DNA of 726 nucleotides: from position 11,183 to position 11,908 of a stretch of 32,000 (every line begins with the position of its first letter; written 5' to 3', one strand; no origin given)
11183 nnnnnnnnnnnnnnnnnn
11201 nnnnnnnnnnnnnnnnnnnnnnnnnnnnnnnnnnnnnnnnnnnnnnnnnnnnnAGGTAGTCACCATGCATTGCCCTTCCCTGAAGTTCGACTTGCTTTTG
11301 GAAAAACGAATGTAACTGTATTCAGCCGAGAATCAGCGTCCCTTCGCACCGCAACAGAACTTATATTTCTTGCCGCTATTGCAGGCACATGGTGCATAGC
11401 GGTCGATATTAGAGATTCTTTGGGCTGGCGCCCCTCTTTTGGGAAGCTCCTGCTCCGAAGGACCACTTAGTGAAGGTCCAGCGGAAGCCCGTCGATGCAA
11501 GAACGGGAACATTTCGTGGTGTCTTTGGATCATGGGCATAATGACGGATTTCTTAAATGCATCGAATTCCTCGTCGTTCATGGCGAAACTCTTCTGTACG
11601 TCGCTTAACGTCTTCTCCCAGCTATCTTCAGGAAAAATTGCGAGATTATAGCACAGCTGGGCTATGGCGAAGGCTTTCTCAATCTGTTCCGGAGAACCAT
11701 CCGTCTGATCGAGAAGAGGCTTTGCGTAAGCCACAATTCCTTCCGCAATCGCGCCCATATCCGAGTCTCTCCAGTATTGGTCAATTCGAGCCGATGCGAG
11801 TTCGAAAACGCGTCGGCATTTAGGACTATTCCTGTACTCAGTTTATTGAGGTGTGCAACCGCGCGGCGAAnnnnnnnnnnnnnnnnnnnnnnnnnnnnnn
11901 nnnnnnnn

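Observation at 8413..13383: Co-directional cluster: SEC-C mini-ORF / 2OG-Fe(II) dioxygenase, SEC-C protein, AEP-helicase-nuclease; candidate multi-gene conflict system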

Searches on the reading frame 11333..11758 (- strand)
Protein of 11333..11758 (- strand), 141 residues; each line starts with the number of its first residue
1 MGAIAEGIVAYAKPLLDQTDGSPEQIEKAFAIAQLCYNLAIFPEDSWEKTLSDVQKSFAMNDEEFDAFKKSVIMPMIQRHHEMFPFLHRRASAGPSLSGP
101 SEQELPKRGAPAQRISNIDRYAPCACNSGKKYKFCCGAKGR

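Call 3: search_protein_families(library=pfam, proteins=[window:11333-11758:-], max_evalue=0.01)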
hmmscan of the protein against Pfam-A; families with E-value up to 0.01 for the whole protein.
window:11333-11758:- (141 aa): 1 family
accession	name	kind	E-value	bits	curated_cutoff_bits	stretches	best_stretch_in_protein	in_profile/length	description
PF02810.21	SEC-C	-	0.00084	19.6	20.4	1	122-137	3-18/19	SEC-C motif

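Call 5: search_protein_families(library=padloc, proteins=[window:11333-11758:-], max_evalue=0.01)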
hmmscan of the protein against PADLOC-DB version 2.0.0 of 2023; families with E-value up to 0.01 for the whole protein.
window:11333-11758:- (141 aa): 2 families
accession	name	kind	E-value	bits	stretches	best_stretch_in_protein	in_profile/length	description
PDLC00865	E2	-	0.003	15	1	117-139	169-191/219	E2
PDLC04917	PDC-S12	-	0.0043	15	1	109-136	189-216/218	-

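Call 7: search_protein_families(library=ncbifam, proteins=[window:11333-11758:-], max_evalue=0.01)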
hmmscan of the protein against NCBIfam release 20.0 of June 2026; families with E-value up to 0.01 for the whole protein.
window:11333-11758:- (141 aa): 6 families
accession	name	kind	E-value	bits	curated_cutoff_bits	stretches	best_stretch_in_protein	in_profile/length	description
NF004088.0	PRK05590.1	equivalog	8.9e-06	26.1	140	1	116-138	143-165/166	hypothetical protein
NF002592.0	PRK02250.1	equivalog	3.6e-05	23.9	158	1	107-137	137-167/167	hypothetical protein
TIGR04102.1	SWIM_PBPRA1643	hypoth_equivalog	9.1e-05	22.8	68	1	115-137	86-108/108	PBPRA1643 family SWIM/SEC-C metal-binding motif protein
NF002449.0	PRK01617.1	equivalog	0.00077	19.8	141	1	117-137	133-153/154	hypothetical protein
NF002486.0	PRK01752.1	equivalog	0.0027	17.7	120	1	122-138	139-155/157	YchJ family protein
NF007704.0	PRK10396.1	equivalog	0.0051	16.8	149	1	110-136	193-219/221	hypothetical protein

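Call 26: find_homologous_proteins(query=window:11333-11758:-)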
Query window:11333-11758:- (141 aa): 881 proteins with E <= 0.001 among 890 candidates; the best 120 are listed.
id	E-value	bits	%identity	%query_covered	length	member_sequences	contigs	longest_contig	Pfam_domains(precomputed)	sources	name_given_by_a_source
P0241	7.6e-91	319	100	100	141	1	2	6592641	-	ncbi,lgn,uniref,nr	ncbi:hypothetical protein KIH39_17795 [Telmatocola sphagniphila]|uniref:Uncharacterized protein n=1 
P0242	1.2e-59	218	67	100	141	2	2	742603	PF02810.22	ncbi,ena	-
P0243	2.2e-57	211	65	100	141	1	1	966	-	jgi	jgi:hypothetical protein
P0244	1.3e-56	208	67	100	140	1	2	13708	-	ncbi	-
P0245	2.0e-56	208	65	100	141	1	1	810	PF02810.22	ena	-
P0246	2.3e-56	208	64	99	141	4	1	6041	PF02810.22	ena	-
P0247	4.6e-56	207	64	99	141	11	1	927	PF02810.22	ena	-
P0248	5.7e-56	206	64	99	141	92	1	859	-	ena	-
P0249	1.6e-55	205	64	100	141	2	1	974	PF02810.22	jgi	jgi:hypothetical protein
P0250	2.1e-55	205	63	100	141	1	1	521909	-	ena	-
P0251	2.9e-55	204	64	100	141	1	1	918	-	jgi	jgi:SEC-C motif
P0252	3.9e-55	204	62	100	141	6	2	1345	-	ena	-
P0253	5.5e-55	203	63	100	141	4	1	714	PF02810.22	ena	-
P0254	8.2e-55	203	61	99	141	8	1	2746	PF02810.22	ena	-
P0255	1.1e-54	202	64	100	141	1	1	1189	-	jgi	jgi:hypothetical protein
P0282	2.5e-53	198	63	100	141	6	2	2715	-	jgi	jgi:SEC-C motif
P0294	7.3e-53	196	60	100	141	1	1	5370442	-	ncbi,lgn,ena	-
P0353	6.4e-51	190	62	100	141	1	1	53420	PF02810.22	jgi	jgi:SEC-C motif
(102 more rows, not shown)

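Call 27: find_encoding_contigs(protein=P0353, flank=8000, max_places=3)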
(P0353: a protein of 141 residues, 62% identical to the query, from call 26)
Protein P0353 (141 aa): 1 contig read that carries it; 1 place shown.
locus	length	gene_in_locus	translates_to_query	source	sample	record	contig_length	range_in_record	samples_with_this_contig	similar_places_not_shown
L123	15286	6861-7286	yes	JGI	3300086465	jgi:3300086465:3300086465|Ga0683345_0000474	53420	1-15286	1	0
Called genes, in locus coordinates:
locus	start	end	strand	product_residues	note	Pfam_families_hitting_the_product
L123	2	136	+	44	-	?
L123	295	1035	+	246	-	PF02591:Zn_ribbon_9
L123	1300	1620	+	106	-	-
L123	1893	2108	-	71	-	-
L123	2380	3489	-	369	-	PF01699:Na_Ca_ex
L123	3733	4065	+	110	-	PF00085:Thioredoxin, PF13098:Thioredoxin_2 (weak)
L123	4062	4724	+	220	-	PF00697:PRAI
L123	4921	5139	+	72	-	-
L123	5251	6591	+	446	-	PF05221:AdoHcyase, PF02826:2-Hacid_dh_C (weak), PF00670:AdoHcyase_NAD, PF07991:KARI_N (faint)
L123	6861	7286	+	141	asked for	PF02810:SEC-C (weak)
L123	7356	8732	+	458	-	-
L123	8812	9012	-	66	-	-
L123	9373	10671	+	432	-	PF06245:DUF1015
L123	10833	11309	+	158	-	PF02810:SEC-C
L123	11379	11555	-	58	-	PF07043:DUF1328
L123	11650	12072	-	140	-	PF05532:CsbD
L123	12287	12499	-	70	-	-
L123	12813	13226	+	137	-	-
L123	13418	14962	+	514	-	-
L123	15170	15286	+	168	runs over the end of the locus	-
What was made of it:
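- On Dedicated multi-gene defence operon (generic criterion): One extra oxygenase/SEC-C141 adjacency (call 27).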

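Call 28: find_encoding_contigs(protein=P0282, flank=5000, max_places=4)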
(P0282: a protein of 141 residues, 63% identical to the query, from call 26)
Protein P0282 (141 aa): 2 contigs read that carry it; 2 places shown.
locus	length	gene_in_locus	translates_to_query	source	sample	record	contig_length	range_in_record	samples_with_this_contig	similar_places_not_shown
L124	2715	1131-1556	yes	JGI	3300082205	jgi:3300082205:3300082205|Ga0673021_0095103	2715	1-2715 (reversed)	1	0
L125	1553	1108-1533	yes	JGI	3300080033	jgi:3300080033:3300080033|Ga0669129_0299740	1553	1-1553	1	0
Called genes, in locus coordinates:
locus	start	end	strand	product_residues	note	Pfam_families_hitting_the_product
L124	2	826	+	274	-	?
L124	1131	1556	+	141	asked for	-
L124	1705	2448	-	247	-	-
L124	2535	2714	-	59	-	?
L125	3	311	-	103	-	?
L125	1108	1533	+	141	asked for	-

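Call 30: find_encoding_contigs(protein=P0242, flank=6000, max_places=4)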
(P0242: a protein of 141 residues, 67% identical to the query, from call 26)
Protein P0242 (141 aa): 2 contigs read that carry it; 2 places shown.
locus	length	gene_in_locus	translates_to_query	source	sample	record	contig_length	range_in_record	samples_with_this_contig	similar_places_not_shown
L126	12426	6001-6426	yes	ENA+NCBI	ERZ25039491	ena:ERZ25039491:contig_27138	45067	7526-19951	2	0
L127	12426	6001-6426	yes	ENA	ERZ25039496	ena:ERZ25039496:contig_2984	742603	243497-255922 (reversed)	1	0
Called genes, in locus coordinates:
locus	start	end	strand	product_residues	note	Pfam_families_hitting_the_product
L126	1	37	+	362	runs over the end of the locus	-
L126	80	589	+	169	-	PF01073:3Beta_HSD, PF01370:Epimerase, PF07993:NAD_binding_4 (faint), PF13460:NAD_binding_10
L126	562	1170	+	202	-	-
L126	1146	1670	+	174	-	-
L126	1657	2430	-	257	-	-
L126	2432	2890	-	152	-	-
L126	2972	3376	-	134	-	-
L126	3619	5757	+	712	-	PF01055:Glyco_hydro_31_2nd, PF21365:Glyco_hydro_31_3rd, PF17137:DUF5110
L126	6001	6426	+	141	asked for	PF02810:SEC-C (faint)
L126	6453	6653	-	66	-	-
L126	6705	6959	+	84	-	PF04545:Sigma70_r4, PF08281:Sigma70_r4_2 (weak)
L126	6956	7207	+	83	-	-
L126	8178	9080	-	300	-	PF05685:Uma2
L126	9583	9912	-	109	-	-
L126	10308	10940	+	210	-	PF03235:GmrSD_N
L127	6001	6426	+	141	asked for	PF02810:SEC-C (faint)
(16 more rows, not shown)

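Call 31: find_encoding_contigs(protein=P0294, flank=6000, max_places=4)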
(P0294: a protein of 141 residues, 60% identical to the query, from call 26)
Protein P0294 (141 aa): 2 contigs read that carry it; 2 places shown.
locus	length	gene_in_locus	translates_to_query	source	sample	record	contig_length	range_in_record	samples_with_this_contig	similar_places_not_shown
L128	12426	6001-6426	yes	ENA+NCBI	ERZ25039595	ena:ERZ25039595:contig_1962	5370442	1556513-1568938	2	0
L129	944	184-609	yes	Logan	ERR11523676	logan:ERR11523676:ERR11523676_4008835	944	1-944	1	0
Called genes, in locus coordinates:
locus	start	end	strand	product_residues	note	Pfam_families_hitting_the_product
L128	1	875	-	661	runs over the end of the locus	PF02518:HATPase_c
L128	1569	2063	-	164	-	-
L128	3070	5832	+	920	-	PF04055:Radical_SAM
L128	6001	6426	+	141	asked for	-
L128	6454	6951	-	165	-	-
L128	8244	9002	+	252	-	PF00106:adh_short, PF13561:adh_short_C2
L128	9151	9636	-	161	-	PF04978:MST (weak), PF12867:DinB_2, PF11716:MDMPI_N (weak)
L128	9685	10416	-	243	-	PF00106:adh_short, PF08659:KR, PF23441:SDR, PF13561:adh_short_C2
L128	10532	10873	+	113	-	PF01638:HxlR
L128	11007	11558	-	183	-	PF01526:DDE_Tnp_Tn3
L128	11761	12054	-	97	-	PF00440:TetR_N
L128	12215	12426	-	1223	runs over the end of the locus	PF00873:ACR_tran, PF02355:SecD_SecF_C (faint)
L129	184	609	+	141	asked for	-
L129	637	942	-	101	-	?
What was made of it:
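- SEC-C homologues sit beside a glycosyl hydrolase, a radical-SAM gene or AdoHcy hydrolase (calls 27, 28, 30, 31).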

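Call 104: predict_structure(alignment_id=A6)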
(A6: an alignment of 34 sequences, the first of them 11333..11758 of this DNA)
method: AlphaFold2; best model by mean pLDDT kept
length: 141 residues; sequences in the alignment: 34
mean_pLDDT: 78.2   pTM: 0.56
mean pLDDT of the five models: 78.2, 78.1, 76.8, 76.0, 75.2
residues with pLDDT >= 90: 65; 70-90: 40; 50-70: 11; < 50: 25
segments of 3 or more residues with pLDDT < 50: 93-115
pLDDT, mean of each block of 10 residues (from residue 1): 80 95 94 94 87 91 94 95 85 44 38 54 79 71 33
secondary structure, 60 per line:
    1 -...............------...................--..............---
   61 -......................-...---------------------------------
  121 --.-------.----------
elements in order: H2-16 H23-41 H44-57 H62-83
